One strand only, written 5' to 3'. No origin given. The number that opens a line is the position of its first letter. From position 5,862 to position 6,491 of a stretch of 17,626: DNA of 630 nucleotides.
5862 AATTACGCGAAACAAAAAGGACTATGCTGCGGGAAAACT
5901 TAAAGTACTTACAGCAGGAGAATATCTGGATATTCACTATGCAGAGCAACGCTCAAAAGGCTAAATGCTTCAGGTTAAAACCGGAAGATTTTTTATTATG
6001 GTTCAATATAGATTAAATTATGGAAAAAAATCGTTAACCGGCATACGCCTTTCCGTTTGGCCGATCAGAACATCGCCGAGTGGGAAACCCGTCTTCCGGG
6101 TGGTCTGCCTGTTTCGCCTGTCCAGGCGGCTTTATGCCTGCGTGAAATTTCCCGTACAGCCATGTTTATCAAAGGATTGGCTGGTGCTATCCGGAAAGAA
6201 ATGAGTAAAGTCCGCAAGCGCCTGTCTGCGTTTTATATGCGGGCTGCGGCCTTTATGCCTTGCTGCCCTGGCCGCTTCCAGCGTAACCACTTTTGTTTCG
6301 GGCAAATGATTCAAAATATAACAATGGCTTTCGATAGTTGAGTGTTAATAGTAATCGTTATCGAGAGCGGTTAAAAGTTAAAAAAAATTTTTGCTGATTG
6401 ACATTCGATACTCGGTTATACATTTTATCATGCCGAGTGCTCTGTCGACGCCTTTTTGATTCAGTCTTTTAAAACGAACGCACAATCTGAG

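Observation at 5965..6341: GC-rich non-coding island of about 380 nt with internal direct repeats between convergent genes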

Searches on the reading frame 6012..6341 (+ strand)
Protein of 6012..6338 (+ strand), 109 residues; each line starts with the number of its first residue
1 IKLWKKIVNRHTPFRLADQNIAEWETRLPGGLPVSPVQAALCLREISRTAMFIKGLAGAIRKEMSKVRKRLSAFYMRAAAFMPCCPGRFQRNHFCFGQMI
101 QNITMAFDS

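Call 9: search_protein_families(library=pfam, proteins=[window:6057-6341:+], max_evalue=0.1)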
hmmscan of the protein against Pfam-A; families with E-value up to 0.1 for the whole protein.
window:6057-6341:+ (94 aa): 0 families

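Call 17: find_homologous_proteins(query=window:6012-6338:+, max_evalue=10)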
Query window:6012-6338:+ (109 aa): 1 proteins with E <= 10 among 5 candidates.
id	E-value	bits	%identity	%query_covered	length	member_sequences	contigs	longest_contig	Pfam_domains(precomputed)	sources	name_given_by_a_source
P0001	1.8e-56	207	99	86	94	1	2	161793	-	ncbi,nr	ncbi:MAG: hypothetical protein JXR46_11775 [Calditrichaceae bacterium]|nr:hypothetical protein [Cald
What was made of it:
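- Tried and rejected: First word-indexed protein search with the 109-codon open frame: found only itself (call 17).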

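Call 31: predict_structure(protein=window:6057-6338:+)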
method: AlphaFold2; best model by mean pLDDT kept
length: 94 residues; sequences in the alignment: 1
mean_pLDDT: 70.9   pTM: 0.37
mean pLDDT of the five models: 70.9, 65.3, 59.9, 49.7, 48.1
residues with pLDDT >= 90: 23; 70-90: 23; 50-70: 36; < 50: 12
segments of 3 or more residues with pLDDT < 50: 4-6
pLDDT, mean of each block of 10 residues (from residue 1): 48 56 87 92 92 84 61 54 68 60
secondary structure, 60 per line:
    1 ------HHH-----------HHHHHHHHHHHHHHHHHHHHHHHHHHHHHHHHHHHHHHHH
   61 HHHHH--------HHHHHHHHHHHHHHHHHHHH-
elements in order: H21-65 H74-93
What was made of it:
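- AlphaFold2 gives the 94-aa ORF a confident long helix (pLDDT about 90 for residues 21-60, call 31). AlphaFold2 predicts a confident helix for residues 21-65 (call 31).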

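Call 35: find_related_loci(query=window:6057-6338:+, collection=metagenome_contigs, flank=8000)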
Query window:6057-6338:+ (94 aa) in metagenome_contigs; peptide patterns used: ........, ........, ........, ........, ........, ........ (x = any residue, [..] = any of these).
265 stretches matched a pattern; 1 encode a relative of the query (tblastn E <= 1e-3); 1 distinct loci.
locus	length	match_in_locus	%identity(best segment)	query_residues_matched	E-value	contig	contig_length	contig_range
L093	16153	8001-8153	63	1-51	3e-19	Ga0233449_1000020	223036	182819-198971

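Call 38: search_protein_families(library=pfam, proteins=[L093:7866-8891:+], max_evalue=1)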
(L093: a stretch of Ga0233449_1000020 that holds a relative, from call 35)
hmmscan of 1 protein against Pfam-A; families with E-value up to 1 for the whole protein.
L093:7866-8891:+ (342 aa): 0 families

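Call 39: search_protein_families(library=ncbifam, proteins=[L093:7866-8891:+], max_evalue=1)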
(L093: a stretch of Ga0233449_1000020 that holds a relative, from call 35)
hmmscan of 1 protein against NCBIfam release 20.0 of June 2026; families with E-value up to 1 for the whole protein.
L093:7866-8891:+ (342 aa): 2 families
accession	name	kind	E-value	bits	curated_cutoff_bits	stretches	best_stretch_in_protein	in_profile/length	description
NF002909.0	PRK03522.2-1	equivalog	6.7e-05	22.2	553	1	91-189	225-314/374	23S rRNA (uracil(747)-C(5))-methyltransferase RlmC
TIGR02085.1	meth_trns_rumB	equivalog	0.0019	17.2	429.5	1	86-196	221-321/374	23S rRNA (uracil(747)-C(5))-methyltransferase RlmC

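Call 41: find_homologous_proteins(query=L093:7866-8891:+, max_evalue=0.001)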
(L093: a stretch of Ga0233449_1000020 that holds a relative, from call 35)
Query L093:7866-8891:+ (342 aa): 193 proteins with E <= 0.001 among 2480 candidates; the best 120 are listed.
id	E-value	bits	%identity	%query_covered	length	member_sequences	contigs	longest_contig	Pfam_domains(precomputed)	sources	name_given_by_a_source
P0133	5.7e-224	760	100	100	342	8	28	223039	-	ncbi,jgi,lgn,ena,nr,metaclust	ncbi:MAG: hypothetical protein HON76_14130 [Candidatus Scalindua sp.]|jgi:hypothetical protein|nr:hy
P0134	3.2e-180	617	83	99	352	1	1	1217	-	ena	-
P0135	2.2e-144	499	67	99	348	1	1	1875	-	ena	-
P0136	1.5e-142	493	66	98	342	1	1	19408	-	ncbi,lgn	-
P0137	1.7e-113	397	69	77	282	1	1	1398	-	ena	-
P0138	6.3e-109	382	55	98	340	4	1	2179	-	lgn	-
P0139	1.3e-106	375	51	99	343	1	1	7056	-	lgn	-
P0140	1.5e-106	375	53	99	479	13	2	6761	PF01583.27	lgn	-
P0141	6.3e-106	373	51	97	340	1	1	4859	-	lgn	-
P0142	2.4e-105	371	52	99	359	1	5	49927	-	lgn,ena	-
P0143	1.1e-104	368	53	98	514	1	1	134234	PF13671.13,PF01583.27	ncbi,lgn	-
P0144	1.4e-104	368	52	98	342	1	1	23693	-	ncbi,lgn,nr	ncbi:MAG: hypothetical protein IH605_06570 [Burkholderiales bacterium]|nr:hypothetical protein [Burk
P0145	3.5e-104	367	52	97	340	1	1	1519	-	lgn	-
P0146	3.6e-104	367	52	99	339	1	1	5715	-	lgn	-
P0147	7.6e-104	366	51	97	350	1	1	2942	-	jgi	jgi:hypothetical protein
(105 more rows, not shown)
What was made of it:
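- The family has 193 members at E <= 1e-3, typically 335-360 aa (call 41).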

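Call 46: search_solved_structures(query=A3, max_evalue=1, show_alignments=1)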
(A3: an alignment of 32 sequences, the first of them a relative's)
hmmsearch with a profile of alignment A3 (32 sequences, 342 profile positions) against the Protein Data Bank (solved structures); distinct sequences matched with E-value up to 1: 19.
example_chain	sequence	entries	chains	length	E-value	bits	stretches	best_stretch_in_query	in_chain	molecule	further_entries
6mhj_A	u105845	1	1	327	0.03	16.2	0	213-253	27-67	Botulinum neurotoxin type A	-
6dkk_A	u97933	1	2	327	0.03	16.2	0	213-253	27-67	Botulinum neurotoxin type A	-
2ob1_A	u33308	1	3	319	0.055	15.4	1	85-199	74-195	Leucine carboxyl methyltransferase 1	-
2ob2_A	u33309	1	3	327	0.058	15.3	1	85-199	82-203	Leucine carboxyl methyltransferase 1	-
2w2d_B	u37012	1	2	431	0.06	15.3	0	213-253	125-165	BOTULINUM NEUROTOXIN A HEAVY CHAIN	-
1rjd_A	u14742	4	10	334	0.06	15.2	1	85-199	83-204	carboxy methyl transferase for protein phosphatase 2A catalytic subunit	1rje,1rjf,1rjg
6ui1_A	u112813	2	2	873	0.35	12.7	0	213-253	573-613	BoNT/A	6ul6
3zus_A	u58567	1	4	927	0.41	12.5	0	213-253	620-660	BOTULINUM NEUROTOXIN TYPE A, SYNAPTOSOMAL-ASSOCIATED PROTEIN 23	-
3zur_A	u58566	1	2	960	0.46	12.3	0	213-253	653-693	BOTULINUM NEUROTOXIN TYPE A, SYNAPTOSOMAL-ASSOCIATED PROTEIN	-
9l4q_A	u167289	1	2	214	0.53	12.1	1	107-198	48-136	Methyltransferase small domain-containing protein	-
8uqf_A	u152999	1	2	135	0.73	11.7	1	182-232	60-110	designed cortisol-binding protein hcy129_mpnn5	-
2nyy_A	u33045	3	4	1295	0.85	11.5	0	213-253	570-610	Botulinum neurotoxin type A | PROTEIN (BOTULINUM NEUROTOXIN TYPE A)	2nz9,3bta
3v0a_A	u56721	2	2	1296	0.85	11.5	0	213-253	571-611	BoNT/A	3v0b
9arl_A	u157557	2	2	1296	0.85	11.5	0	213-253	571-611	Botulinum neurotoxin type A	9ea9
9ney_A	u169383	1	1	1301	0.86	11.4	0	213-253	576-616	Botulinum neurotoxin type A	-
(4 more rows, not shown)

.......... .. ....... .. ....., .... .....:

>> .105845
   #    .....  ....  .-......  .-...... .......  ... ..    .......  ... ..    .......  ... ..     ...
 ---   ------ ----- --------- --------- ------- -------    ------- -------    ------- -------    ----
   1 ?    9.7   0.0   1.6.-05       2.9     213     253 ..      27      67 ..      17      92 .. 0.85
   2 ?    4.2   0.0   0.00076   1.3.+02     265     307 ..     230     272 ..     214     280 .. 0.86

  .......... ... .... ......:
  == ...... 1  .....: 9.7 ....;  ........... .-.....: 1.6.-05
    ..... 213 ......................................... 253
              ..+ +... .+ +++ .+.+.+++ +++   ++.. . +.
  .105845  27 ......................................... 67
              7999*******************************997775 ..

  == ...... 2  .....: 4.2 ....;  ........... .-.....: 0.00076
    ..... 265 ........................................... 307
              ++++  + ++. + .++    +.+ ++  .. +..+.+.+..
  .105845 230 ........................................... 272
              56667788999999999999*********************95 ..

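Call 47: search_protein_families(library=pfam, alignment_id=A3, max_evalue=1)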
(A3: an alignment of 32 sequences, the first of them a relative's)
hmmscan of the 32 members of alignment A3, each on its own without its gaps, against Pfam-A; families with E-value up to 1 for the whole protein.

A. member 1, P0133 (342 aa): 0 families

B. families by the number of members that match (of 32 scanned): 10 families
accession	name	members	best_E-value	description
PF13649.12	Methyltransf_25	10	0.0015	Methyltransferase domain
PF03059.22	NAS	6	0.042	Nicotianamine synthase protein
PF13847.12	Methyltransf_31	4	0.003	Methyltransferase domain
PF08241.18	Methyltransf_11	2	0.0048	Methyltransferase domain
PF07952.17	Toxin_trans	1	0.036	Clostridium neurotoxin, Translocation domain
PF01739.24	CheR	1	0.067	CheR methyltransferase, SAM binding domain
PF03492.21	Methyltransf_7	1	0.12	SAM dependent carboxyl methyltransferase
PF04663.18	Phenol_monoox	1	0.12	Phenol hydroxylase conserved region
PF08857.17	ParBc_2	1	0.25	Putative ParB-like nuclease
PF10776.14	DUF2600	1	0.27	Protein of unknown function (DUF2600)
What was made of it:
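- Closest known: Protein arginine methyltransferases. Different: Sequence identity is 12-16%, rmsd is 8-14 A, and no PRMT Pfam or NCBIfam model is hit (calls 38, 39, 47).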

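Call 51: find_encoding_contigs(protein=P0136, flank=6000, max_places=3)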
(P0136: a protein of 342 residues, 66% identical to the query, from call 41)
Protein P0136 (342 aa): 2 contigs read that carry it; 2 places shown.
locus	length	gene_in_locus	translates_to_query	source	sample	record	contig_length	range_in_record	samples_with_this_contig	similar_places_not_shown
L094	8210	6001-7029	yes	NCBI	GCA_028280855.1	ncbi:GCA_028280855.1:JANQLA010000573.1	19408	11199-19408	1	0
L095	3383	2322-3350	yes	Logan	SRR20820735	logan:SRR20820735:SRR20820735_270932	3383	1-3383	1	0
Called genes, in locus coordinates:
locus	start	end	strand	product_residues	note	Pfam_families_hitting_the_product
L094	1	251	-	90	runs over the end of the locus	-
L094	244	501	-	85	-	PF02604:PhdYeFM_antitox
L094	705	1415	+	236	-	PF00583:Acetyltransf_1 (weak), PF08445:FR47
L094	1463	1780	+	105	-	PF04365:BrnT_toxin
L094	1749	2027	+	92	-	PF12441:CopG_antitoxin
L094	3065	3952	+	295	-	-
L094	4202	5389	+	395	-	PF06114:Peptidase_M78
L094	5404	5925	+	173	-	PF14367:DUF4411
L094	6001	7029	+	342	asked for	-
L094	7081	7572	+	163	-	-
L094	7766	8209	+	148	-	?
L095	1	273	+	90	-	?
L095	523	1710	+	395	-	PF06114:Peptidase_M78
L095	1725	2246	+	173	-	PF14367:DUF4411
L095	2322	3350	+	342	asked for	-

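Call 56: predict_structure(alignment_id=A3)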
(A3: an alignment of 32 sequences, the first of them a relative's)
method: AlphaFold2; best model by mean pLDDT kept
length: 342 residues; sequences in the alignment: 32
mean_pLDDT: 91.7   pTM: 0.90
mean pLDDT of the five models: 91.7, 91.5, 90.9, 90.4, 88.5
residues with pLDDT >= 90: 253; 70-90: 80; 50-70: 9; < 50: 0
segments of 3 or more residues with pLDDT < 50: none
pLDDT, mean of each block of 10 residues (from residue 1): 87 96 91 91 72 87 86 88 97 89 89 88 97 92 93 96 95 95 78 94 96 97 92 88 97 96 92 96 95 96 92 90 96 94 92
secondary structure, 60 per line:
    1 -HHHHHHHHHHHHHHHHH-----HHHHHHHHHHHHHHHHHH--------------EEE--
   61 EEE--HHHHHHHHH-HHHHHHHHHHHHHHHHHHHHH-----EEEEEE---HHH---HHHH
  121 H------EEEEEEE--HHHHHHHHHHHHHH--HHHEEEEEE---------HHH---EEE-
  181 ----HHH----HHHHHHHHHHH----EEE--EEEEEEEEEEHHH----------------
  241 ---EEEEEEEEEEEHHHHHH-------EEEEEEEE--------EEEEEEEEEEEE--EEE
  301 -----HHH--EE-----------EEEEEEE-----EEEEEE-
elements in order: H2-18 H24-41 E56-58 E61-63 H66-74 H76-96 E102-107 H117-121 E128-134 H137-150 E156-161 E177-179 H192-202 E207-209 E212-221 E244-254 H255-260 E268-275 E284-295 E298-300 E324-330 E336-341
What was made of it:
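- The AlphaFold2 model has pLDDT 91.7 and pTM 0.90 (call 56). That segment is also helical in the intact protein (call 56), so the result fits a relic as well as a real small protein.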

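Call 59: fold_search(model_id=the predicted structure, library=pdb)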
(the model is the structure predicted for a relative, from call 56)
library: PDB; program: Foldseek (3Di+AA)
matches with E <= 10: 1704; with E <= 0.001: 330
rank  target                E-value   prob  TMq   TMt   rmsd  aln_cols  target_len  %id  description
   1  3wst_A                6.6e-11  1.00  0.51  0.29  11.4       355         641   12  Crystal structure of C.elegans PRMT7 in complex with SAH(P31) (released 2014-04-23)
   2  3wst_D                7.9e-11  1.00  0.52  0.30  12.1       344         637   12  Crystal structure of C.elegans PRMT7 in complex with SAH(P31) (released 2014-04-23)
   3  4c4a                  1.3e-10  1.00  0.51  0.29  10.1       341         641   13  Crystal structure of mouse protein arginine methyltransferase 7 in complex with SAH (released 2014-07-02)
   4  9ay9_C                1.8e-10  1.00  0.45  0.28  11.8       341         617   13  Co-crystal structure of human PRMT9 in complex with MRK-990 inhibitor (released 2024-12-04)
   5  3wst_I                2.7e-10  1.00  0.52  0.30  11.3       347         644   13  Crystal structure of C.elegans PRMT7 in complex with SAH(P31) (released 2014-04-23)
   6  9ay9_D                2.9e-10  1.00  0.48  0.29  11.4       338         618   14  Co-crystal structure of human PRMT9 in complex with MRK-990 inhibitor (released 2024-12-04)
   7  6nt2_A                4.3e-10  1.00  0.48  0.49   9.8       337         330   14  type 1 PRMT in complex with the inhibitor GSK3368715 (released 2019-07-10)
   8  6pdm                  4.9e-10  1.00  0.49  0.30  10.4       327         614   13  Crystal structure of Human Protein Arginine Methyltransferase 9 (PRMT9) (released 2019-07-31)
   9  5isd_B                5.1e-10  1.00  0.48  0.49  10.0       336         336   14  Crystal structure of mouse CARM1 in complex with inhibitor SA0592 (released 2017-03-15)
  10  7mxn_A                6.9e-10  1.00  0.49  0.29  13.8       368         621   12  PRMT5(M420T mutant):MEP50 complexed with inhibitor PF-06939999 (released 2021-11-17)
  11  9ay9_B                7.3e-10  1.00  0.48  0.29  11.4       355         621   14  Co-crystal structure of human PRMT9 in complex with MRK-990 inhibitor (released 2024-12-04)
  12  3wst_C                8.2e-10  1.00  0.53  0.30  11.2       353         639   12  Crystal structure of C.elegans PRMT7 in complex with SAH(P31) (released 2014-04-23)
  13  3wst_E                8.7e-10  1.00  0.51  0.30  11.3       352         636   12  Crystal structure of C.elegans PRMT7 in complex with SAH(P31) (released 2014-04-23)
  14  6d2l_A                8.7e-10  1.00  0.50  0.51   8.3       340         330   15  Crystal structure of human CARM1 with (S)-SKI-72 (released 2018-05-23)
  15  7mxg_A                8.7e-10  1.00  0.49  0.28  14.1       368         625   11  PRMT5(M420T mutant):MEP50 complexed with inhibitor PF-06855800 (released 2021-11-17)
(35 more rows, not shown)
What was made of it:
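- On Protein arginine methyltransferases (applies to the parent family, not to the fragment): Fold match to PRMT7, PRMT9, CARM1 and PRMT1 at E about 1e-10 but TM about 0.5 (call 59).
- Closest known: Protein arginine methyltransferases. Same: The parent family's AlphaFold2 model (pLDDT 91.7) matches PRMT structures over its full length (Foldseek E 7e-11 to 4e-9, probability 1.00, TM about 0.5; calls 56, 59).
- Foldseek matches PRMT7, PRMT9, CARM1 and PRMT1 at E 7e-11 to 4e-9 with TM about 0.5 (call 59).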

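Call 62: search_protein_families(library=padloc, proteins=[P0133, P0136, P0144], max_evalue=0.01)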
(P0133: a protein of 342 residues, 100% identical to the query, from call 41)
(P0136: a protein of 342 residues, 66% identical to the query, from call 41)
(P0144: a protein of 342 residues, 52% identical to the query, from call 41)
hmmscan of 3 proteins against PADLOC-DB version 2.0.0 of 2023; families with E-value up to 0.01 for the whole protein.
P0133 (342 aa): 1 family
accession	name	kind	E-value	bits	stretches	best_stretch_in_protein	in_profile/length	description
PDLC04134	mad2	-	6.3e-06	23.3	1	101-180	292-363/492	mads_2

P0136 (342 aa): 0 families

P0144 (342 aa): 0 families
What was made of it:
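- Tried and rejected: PADLOC defence models on the parent family: one weak generic hit to the SAM-binding region of mad2 for one member only (call 62).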

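Call 63: search_protein_families(library=pfam, proteins=[L093:6441-6674:-, L093:6684-6959:-, L093:9084-9566:-, L093:4093-5565:-], max_evalue=0.001)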
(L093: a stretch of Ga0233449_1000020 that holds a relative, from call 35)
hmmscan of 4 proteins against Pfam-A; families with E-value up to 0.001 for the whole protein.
L093:6441-6674:- (77 aa): 0 families

L093:6684-6959:- (91 aa): 1 family
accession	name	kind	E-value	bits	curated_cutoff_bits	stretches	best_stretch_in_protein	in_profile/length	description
PF05015.19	HigB-like_toxin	-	1.9e-14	54.3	27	1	4-91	2-91/91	RelE-like toxin of type II toxin-antitoxin system HigB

L093:9084-9566:- (160 aa): 5 families
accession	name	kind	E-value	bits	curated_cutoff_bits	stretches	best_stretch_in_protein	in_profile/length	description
PF00583.31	Acetyltransf_1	-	7.9e-10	39.5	20.7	1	47-141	14-116/116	Acetyltransferase (GNAT) family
PF13508.13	Acetyltransf_7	-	3.5e-09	37.4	27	1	68-142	8-83/84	Acetyltransferase (GNAT) domain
PF08445.16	FR47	-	1.2e-08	35.3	22.1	1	89-146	24-82/86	FR47-like protein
PF13673.13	Acetyltransf_10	-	1.5e-08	35.1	23.6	1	35-146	4-112/128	Acetyltransferase (GNAT) domain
PF13302.13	Acetyltransf_3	-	5.8e-07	30.7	25.4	1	6-142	2-138/138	Acetyltransferase (GNAT) domain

L093:4093-5565:- (490 aa): 1 family
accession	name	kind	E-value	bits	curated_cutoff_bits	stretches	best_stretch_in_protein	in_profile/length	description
PF00474.23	SSF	-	6.5e-46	157.5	22.8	1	41-439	1-406/406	Sodium:solute symporter family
